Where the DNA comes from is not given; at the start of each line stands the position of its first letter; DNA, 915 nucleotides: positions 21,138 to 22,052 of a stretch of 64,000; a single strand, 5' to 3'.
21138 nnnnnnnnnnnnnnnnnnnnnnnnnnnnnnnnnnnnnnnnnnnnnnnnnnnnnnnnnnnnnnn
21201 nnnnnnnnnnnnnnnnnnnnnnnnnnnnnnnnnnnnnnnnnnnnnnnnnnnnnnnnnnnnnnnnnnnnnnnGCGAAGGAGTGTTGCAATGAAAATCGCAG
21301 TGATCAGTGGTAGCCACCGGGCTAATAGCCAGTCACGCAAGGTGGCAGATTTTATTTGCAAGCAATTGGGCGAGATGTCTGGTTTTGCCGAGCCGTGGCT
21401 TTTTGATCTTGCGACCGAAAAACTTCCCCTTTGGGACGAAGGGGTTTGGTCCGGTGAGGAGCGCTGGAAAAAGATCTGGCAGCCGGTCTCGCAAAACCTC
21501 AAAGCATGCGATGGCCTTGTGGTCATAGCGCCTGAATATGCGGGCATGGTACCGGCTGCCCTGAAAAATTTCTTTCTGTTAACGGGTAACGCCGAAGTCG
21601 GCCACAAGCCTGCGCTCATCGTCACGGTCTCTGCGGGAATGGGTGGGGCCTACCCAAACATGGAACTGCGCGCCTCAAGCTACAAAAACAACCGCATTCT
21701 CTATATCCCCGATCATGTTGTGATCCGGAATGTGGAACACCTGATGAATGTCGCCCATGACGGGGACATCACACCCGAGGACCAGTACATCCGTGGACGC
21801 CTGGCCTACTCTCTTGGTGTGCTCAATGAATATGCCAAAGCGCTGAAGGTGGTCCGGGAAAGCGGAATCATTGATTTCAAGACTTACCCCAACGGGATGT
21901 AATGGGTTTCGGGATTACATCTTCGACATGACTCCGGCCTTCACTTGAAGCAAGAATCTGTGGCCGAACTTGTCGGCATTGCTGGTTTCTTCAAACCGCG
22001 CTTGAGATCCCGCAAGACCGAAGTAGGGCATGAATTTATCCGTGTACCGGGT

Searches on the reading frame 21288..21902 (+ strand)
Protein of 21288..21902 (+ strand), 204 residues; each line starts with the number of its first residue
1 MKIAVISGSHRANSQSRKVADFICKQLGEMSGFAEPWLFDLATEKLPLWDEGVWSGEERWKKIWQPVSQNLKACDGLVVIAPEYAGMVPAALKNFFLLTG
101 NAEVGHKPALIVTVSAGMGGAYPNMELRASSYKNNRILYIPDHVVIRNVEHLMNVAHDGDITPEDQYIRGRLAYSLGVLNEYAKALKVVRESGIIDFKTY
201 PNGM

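Call 4: search_protein_families(library=pfam, proteins=[window:21288-21902:+], max_evalue=0.01)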
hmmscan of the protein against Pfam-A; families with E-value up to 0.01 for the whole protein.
window:21288-21902:+ (204 aa): 2 families
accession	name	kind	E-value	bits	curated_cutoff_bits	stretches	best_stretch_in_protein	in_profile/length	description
PF03358.20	FMN_red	-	2.1e-26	92.7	24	1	1-148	1-149/152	NADPH-dependent FMN reductase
PF02525.22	Flavodoxin_2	-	1.9e-08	34.7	27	1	1-96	1-100/198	Flavodoxin-like fold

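Call 5: search_protein_families(library=ncbifam, proteins=[window:21288-21902:+], max_evalue=0.01)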
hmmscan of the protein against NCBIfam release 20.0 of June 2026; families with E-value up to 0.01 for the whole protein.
window:21288-21902:+ (204 aa): 1 family
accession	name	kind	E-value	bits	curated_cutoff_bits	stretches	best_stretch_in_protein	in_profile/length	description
TIGR03566.1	FMN_reduc_MsuE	equivalog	3.8e-05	23.5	212.5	1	2-113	1-108/174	FMN reductase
